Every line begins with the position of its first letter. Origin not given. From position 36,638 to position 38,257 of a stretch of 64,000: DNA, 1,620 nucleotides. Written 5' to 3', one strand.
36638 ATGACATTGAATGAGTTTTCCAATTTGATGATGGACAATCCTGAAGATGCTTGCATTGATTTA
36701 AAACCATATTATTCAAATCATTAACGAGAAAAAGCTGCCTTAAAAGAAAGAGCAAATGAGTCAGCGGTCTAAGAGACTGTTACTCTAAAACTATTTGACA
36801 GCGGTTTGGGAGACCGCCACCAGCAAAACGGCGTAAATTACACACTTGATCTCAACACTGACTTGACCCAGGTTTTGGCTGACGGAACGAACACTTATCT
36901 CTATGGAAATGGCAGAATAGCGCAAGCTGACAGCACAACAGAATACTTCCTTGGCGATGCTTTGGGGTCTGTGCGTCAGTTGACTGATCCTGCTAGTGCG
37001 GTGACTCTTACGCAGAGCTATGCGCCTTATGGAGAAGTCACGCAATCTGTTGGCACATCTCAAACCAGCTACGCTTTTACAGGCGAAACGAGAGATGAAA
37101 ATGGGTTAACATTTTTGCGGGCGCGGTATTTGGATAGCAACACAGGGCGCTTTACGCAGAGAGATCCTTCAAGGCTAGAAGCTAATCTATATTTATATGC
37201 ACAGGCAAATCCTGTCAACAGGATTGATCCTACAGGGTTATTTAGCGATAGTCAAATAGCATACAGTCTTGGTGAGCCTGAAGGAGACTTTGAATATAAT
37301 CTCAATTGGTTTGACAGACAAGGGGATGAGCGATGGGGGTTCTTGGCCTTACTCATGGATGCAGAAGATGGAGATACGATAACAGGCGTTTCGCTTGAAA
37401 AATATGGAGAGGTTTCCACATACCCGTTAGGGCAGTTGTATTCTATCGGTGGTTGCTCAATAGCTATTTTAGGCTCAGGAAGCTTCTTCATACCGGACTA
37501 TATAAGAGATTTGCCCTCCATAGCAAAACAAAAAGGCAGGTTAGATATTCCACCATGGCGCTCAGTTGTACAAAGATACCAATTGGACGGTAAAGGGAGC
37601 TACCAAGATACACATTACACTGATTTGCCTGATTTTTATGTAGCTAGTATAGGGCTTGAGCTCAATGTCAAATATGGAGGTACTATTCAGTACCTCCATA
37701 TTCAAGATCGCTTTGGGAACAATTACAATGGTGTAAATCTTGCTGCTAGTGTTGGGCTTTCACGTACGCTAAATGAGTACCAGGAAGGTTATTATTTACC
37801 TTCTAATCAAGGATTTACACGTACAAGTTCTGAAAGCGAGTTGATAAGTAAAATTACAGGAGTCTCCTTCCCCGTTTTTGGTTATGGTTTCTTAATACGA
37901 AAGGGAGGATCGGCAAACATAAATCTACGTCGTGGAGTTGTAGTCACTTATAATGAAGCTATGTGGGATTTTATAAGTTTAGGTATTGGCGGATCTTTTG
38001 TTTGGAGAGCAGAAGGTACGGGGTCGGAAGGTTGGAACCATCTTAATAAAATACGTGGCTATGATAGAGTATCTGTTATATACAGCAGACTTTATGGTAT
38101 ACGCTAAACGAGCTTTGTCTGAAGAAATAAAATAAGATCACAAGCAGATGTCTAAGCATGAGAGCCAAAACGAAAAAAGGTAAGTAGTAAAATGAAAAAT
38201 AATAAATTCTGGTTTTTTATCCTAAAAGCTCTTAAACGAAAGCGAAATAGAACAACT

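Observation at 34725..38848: Detached array of two RHS-tip toxin/immunity cassettes bracketed by a 26-28 bp direct repeat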

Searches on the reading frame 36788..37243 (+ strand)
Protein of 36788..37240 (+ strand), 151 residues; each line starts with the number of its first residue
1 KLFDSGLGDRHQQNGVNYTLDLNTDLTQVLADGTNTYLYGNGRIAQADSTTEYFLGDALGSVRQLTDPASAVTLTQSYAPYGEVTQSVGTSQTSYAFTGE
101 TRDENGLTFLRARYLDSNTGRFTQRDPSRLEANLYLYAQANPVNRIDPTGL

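Call 16: find_homologous_proteins(query=window:36788-37240:+, max_evalue=1e-10)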
Query seq(151 aa) (151 aa): 566 proteins with E <= 1e-10 among 700 candidates; the best 120 are listed.
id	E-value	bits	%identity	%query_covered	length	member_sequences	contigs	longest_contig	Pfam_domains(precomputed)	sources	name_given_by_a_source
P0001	4.8e-73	262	85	96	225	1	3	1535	-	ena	-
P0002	1.2e-67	245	79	96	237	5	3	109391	-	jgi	-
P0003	5.5e-67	242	79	97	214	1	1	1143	-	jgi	-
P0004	8.1e-64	232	79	97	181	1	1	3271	-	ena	-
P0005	4.0e-58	214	70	96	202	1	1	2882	PF25023.2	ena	-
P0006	1.1e-50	190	67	97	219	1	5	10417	-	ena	-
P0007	4.0e-50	188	75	80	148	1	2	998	PF25023.2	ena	-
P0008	3.9e-49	185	61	97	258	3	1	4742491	PF05593.20,PF25023.2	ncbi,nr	ncbi:MAG: RHS repeat-associated core domain-containing protein [Anaerolineales bacterium]|nr:RHS rep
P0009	5.0e-49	184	61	97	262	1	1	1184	PF05593.20,PF25023.2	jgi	jgi:RHS repeat-associated protein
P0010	2.1e-48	182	64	96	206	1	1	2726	PF25023.2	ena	-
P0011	3.8e-48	181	84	73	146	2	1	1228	-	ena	-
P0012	4.1e-48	181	64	96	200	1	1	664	-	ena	-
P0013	2.0e-47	179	79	72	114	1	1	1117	PF25023.2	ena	-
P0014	7.4e-47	177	67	86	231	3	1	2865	-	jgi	-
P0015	4.2e-46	175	60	97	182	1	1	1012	PF25023.2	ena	-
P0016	3.6e-44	169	69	81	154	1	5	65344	-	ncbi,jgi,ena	-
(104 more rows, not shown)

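Call 18: find_encoding_contigs(protein=P0002, flank=10000, max_places=4)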
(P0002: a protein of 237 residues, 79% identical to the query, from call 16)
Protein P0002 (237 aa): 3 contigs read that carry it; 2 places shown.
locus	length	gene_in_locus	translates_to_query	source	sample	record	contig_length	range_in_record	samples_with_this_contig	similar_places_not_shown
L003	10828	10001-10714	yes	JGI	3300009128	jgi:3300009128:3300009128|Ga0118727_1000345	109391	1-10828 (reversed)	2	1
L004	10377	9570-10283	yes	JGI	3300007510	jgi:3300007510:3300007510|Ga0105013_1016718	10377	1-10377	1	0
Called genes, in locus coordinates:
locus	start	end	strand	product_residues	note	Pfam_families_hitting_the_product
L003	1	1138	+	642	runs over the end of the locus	-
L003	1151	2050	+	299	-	PF13509:S1_2 (faint), PF00575:S1, PF23459:S1_RRP5 (weak), PF00575:S1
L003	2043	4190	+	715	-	PF17854:FtsK_alpha, PF01580:FtsK_SpoIIIE, PF01935:DUF87 (faint), PF09397:FtsK_gamma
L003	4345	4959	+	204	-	PF01066:CDP-OH_P_transf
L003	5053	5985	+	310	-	PF00005:ABC_tran, PF13304:AAA_21, PF13732:DrrA1-3_C (weak)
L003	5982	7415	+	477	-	PF12679:ABC2_membrane_2, PF01944:SpoIIM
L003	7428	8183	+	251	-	PF23023:Anti-Pycsar_Apyc1, PF00753:Lactamase_B, PF12706:Lactamase_B_2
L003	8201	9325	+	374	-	PF22322:DUF6973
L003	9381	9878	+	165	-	-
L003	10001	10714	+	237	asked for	-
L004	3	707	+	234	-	?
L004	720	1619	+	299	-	PF13509:S1_2 (faint), PF00575:S1, PF23459:S1_RRP5 (weak), PF00575:S1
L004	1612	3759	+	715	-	PF17854:FtsK_alpha, PF01580:FtsK_SpoIIIE, PF01935:DUF87 (faint), PF09397:FtsK_gamma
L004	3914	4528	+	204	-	PF01066:CDP-OH_P_transf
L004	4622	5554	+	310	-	PF00005:ABC_tran, PF13304:AAA_21, PF13732:DrrA1-3_C (weak)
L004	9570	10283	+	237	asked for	-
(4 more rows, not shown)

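Call 19: find_encoding_contigs(protein=P0006, flank=10000, max_places=5)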
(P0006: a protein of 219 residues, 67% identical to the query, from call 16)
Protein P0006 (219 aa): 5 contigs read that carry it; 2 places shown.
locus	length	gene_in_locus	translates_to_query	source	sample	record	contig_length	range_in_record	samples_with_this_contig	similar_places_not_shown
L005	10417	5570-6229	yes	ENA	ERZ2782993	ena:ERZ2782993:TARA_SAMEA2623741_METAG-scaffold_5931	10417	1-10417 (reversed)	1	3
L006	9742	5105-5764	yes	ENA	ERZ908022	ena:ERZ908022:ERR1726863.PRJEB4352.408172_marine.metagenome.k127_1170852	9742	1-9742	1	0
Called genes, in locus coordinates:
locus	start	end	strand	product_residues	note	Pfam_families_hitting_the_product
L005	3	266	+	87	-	?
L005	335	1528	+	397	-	PF01546:Peptidase_M20, PF07687:M20_dimer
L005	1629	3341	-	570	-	PF01926:MMR_HSR1, PF02421:FeoB_N, PF07670:Gate, PF07664:FeoB_C, PF07670:Gate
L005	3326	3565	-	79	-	PF04023:FeoA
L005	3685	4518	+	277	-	PF02146:SIR2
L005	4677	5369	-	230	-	-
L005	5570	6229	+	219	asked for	-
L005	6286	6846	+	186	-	-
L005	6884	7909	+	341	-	PF13360:PQQ_2 (faint)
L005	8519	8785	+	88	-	PF12838:Fer4_7 (faint), PF13484:Fer4_16 (faint), PF13534:Fer4_17 (faint), PF13183:Fer4_8 (faint), PF12797:Fer4_2 (faint), PF00037:Fer4 (faint), PF13237:Fer4_10, PF13187:Fer4_9, +1 more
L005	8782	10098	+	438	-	PF07992:Pyr_redox_2, PF13454:NAD_binding_9 (faint), PF13738:Pyr_redox_3, PF00070:Pyr_redox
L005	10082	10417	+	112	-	?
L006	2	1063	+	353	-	?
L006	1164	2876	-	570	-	PF01926:MMR_HSR1, PF02421:FeoB_N, PF07670:Gate, PF07664:FeoB_C, PF07670:Gate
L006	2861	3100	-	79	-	PF04023:FeoA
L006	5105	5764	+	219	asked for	-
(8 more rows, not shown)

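Call 35: search_protein_families(library=pfam, proteins=[L003:8642-9325:+], max_evalue=0.1)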
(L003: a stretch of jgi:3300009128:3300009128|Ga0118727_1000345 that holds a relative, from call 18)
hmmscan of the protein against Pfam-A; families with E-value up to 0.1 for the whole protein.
L003:8642-9325:+ (227 aa): 1 family
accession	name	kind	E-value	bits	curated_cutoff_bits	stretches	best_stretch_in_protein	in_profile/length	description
PF22322.1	DUF6973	-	1e-23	83.7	27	1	95-198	17-123/124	Domain of unknown function (DUF6973)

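Call 37: find_encoding_contigs(protein=P0008, flank=10000, max_places=3)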
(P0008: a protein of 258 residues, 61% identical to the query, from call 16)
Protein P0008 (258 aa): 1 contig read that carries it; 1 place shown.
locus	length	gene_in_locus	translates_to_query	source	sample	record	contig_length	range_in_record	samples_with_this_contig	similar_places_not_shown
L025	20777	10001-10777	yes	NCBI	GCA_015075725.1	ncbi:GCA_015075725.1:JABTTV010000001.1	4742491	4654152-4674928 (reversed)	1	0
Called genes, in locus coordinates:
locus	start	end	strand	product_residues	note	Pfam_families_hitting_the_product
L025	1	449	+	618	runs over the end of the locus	PF00009:GTP_EFTU, PF22042:EF-G_D2, PF03144:GTP_EFTU_D2, PF14492:EFG_III (weak), PF00679:EFG_C, PF21018:BipA_C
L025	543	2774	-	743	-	PF01183:Glyco_hydro_25, PF08239:SH3_3, PF06347:SH3_4 (faint), PF08239:SH3_3, PF09992:NAGPA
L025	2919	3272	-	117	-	PF08378:NERD (weak), PF02021:UPF0102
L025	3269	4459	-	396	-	PF13439:Glyco_transf_4, PF13579:Glyco_trans_4_4, PF00534:Glycos_transf_1, PF13692:Glyco_trans_1_4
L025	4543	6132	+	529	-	PF01381:HTH_3 (faint), PF12844:HTH_19, PF13413:HTH_25, PF13560:HTH_31 (faint), PF13413:HTH_25, PF13464:RodZ_C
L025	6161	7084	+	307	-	-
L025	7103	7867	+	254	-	-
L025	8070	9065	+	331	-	-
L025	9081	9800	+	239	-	-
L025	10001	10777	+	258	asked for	PF05593:RHS_repeat (faint), PF25023:TEN_YD-shell (weak)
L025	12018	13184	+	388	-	-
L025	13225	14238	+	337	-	PF13360:PQQ_2 (weak)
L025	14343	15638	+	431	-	PF25023:TEN_YD-shell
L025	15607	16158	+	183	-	-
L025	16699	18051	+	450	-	PF00919:UPF0004, PF04055:Radical_SAM, PF01938:TRAM (weak), PF18693:TRAM_2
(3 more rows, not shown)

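Call 38: search_protein_representatives(protein=window:36803-37243:+)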
Query: 147 residues. Proteins with E-value up to 0.001 (for the whole library): 105608; up to 1e-10: 15546; up to 1e-30: 505. The best 150 are listed.
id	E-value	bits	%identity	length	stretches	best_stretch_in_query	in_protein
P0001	5.2e-74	263.4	85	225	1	2-146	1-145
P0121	3.6e-73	260.7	84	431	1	1-147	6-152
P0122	1.3e-72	258.9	83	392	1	2-147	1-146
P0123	3.6e-70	251.0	82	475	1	1-147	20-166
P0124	8.0e-68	243.4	74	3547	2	11-147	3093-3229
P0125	3.6e-67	241.2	88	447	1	11-147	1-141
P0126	5.4e-67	240.7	85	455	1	11-147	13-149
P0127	1.2e-65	236.3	78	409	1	1-146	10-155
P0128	1.9e-63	229.2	79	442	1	1-147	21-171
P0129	2.4e-60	219.1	76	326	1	2-145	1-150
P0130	5.3e-60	218.0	76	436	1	1-147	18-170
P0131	8.8e-60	217.3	81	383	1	17-146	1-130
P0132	1.7e-56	206.7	77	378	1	17-147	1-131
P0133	4.0e-56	205.5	72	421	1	1-146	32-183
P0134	1.4e-55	203.7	77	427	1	21-147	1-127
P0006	9.0e-51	188.1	71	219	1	1-146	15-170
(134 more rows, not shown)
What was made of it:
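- Most close homologs are 300-500 aa with the tail at the N-terminus (call 38).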

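Call 40: find_encoding_contigs(protein=P0124, flank=10000, max_places=4)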
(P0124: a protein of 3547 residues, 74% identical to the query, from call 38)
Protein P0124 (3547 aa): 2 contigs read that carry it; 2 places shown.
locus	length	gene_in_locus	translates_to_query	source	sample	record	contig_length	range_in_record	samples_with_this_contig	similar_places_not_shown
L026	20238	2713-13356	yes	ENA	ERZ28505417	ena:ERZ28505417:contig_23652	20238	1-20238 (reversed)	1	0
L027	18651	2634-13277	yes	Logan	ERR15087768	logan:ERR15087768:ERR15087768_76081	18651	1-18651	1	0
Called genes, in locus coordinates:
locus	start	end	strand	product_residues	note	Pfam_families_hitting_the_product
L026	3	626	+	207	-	?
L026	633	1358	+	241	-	PF01551:Peptidase_M23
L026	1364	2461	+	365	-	-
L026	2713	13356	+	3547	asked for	PF20148:DUF6531, PF25023:TEN_YD-shell, PF05593:RHS_repeat, PF25023:TEN_YD-shell, PF05593:RHS_repeat, PF25023:TEN_YD-shell, PF05593:RHS_repeat, PF25023:TEN_YD-shell, +12 more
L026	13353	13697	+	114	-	-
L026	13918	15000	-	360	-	PF13360:PQQ_2 (weak)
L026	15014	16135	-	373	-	-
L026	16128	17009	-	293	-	PF00589:Phage_integrase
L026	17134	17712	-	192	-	-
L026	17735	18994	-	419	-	-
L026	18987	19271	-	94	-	-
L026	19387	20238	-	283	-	?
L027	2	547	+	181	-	?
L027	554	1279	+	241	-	PF01551:Peptidase_M23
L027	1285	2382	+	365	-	-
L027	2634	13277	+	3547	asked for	PF20148:DUF6531, PF25023:TEN_YD-shell, PF05593:RHS_repeat, PF25023:TEN_YD-shell, PF05593:RHS_repeat, PF25023:TEN_YD-shell, PF05593:RHS_repeat, PF25023:TEN_YD-shell, +12 more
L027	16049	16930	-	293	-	PF00589:Phage_integrase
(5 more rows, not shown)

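Call 72: list_cluster_members(proteins=[P0016, P0264, P0124, P0268])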
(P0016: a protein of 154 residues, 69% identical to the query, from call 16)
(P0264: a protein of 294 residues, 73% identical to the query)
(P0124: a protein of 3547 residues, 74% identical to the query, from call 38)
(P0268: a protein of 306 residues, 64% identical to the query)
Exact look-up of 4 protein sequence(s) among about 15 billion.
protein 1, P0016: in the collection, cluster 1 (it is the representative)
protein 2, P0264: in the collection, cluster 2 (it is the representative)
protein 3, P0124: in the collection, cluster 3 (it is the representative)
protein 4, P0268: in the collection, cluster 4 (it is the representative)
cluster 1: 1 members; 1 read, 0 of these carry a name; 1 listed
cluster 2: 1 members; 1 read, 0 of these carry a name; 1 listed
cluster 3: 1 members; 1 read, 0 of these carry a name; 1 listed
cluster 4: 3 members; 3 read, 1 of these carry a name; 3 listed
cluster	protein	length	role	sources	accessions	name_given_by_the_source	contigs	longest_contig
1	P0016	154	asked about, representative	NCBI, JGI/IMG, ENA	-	-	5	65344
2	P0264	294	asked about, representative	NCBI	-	-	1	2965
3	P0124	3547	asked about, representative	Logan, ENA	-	-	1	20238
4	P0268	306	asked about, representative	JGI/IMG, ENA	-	-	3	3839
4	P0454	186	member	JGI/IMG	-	integrase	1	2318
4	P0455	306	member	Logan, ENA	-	-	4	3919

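Call 73: find_encoding_contigs(protein=P0016, flank=1000, max_places=5)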
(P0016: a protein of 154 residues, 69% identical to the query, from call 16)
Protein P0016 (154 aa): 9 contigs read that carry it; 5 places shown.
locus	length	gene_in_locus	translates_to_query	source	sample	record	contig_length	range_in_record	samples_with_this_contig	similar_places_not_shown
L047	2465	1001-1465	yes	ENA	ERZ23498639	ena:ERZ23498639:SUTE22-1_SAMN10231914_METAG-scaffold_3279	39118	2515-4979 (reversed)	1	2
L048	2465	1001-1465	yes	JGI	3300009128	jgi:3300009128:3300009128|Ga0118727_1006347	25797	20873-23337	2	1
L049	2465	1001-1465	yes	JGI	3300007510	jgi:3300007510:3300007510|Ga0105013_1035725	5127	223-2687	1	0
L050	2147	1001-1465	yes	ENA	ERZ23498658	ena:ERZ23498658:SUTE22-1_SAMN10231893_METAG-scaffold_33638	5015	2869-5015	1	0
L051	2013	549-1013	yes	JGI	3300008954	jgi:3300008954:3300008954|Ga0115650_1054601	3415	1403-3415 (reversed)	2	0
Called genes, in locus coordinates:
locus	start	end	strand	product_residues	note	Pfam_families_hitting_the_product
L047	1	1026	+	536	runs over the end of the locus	PF07969:Amidohydro_3, PF01979:Amidohydro_1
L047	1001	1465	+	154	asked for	-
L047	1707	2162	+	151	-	-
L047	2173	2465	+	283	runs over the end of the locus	-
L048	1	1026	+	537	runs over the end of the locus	PF07969:Amidohydro_3, PF01979:Amidohydro_1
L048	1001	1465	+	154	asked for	-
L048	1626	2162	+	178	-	-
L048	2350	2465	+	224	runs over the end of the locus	-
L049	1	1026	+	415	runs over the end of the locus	?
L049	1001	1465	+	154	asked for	-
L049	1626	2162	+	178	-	-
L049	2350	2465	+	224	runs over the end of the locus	-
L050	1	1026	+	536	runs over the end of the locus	PF07969:Amidohydro_3, PF01979:Amidohydro_1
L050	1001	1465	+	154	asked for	-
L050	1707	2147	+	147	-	?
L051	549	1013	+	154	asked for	-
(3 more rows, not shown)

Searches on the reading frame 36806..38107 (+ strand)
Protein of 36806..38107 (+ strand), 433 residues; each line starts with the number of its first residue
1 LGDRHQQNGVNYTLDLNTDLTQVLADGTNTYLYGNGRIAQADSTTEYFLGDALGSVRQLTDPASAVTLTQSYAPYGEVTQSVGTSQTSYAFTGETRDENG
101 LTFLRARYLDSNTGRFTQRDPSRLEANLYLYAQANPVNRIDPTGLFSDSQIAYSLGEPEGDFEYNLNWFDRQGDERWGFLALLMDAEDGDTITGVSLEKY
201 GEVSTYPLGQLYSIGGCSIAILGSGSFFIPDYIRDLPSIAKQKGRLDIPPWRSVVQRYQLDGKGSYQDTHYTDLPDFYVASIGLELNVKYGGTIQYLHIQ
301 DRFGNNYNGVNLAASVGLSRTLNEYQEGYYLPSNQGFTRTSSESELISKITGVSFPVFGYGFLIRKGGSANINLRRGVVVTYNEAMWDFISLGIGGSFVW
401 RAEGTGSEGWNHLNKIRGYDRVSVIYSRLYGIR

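Call 5: search_protein_families(library=pfam, proteins=[window:36806-38107:+], max_evalue=0.01)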
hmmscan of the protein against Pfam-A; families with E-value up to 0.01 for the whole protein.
window:36806-38107:+ (433 aa): 0 families

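Call 7: search_protein_families(library=ncbifam, proteins=[window:36806-38107:+], max_evalue=1)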
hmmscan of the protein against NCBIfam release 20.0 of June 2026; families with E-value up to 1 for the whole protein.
window:36806-38107:+ (433 aa): 2 families
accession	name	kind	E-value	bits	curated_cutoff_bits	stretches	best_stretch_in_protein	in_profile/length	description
TIGR03696.1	Rhs_assc_core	domain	3.1e-19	69.2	32.5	1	72-145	1-76/76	RHS repeat-associated core domain-containing protein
NF041261.1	RHS_core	equivalog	9e-05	20.4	2000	1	86-145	1200-1261/1261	RHS element core protein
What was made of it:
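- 36803..38107 (+): Cassette 2: intact RHS core tail (to DPTGL at about 37243) fused to a 287-aa toxin domain of unknown type. It has no ATG or GTG start, and an in-frame TAA lies at 36770. TIGR03696 matches profile positions 1-76 of 76 (call 7).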

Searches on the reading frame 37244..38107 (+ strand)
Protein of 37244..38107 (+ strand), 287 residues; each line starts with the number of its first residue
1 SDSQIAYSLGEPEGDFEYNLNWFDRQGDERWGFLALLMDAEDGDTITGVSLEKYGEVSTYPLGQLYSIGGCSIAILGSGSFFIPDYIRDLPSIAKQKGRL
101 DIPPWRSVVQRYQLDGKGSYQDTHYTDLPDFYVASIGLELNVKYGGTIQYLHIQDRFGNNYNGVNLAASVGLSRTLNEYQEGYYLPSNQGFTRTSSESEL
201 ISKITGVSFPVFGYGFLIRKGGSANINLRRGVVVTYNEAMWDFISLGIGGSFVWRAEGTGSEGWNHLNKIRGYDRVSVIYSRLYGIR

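Call 35: search_protein_families(library=pfam, proteins=[window:37244-38107:+], max_evalue=0.1)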
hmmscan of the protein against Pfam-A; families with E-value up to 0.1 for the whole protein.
window:37244-38107:+ (287 aa): 0 families

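Call 82: search_solved_structures(query=window:37244-38107:+, max_evalue=1)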
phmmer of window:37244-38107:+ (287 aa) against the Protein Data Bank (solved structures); distinct sequences matched with E-value up to 1: 6.
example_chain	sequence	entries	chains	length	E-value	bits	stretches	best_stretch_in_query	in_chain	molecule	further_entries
9hi1_B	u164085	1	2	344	0.61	12.7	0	49-93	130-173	UDP-glucose 4-epimerase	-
9hi0_B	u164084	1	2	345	0.62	12.7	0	49-93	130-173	UDP-glucose 4-epimerase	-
1ek5_A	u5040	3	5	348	0.63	12.7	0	49-93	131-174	UDP-GALACTOSE 4-EPIMERASE | UDP-glucose 4-epimerase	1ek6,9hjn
9hi2_A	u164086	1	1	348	0.63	12.7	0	49-93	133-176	UDP-glucose 4-epimerase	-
1hzj_A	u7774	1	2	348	0.73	12.5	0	49-92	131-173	UDP-GALACTOSE 4-EPIMERASE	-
1i3k_A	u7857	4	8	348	0.73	12.5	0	49-92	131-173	UDP-GLUCOSE 4-EPIMERASE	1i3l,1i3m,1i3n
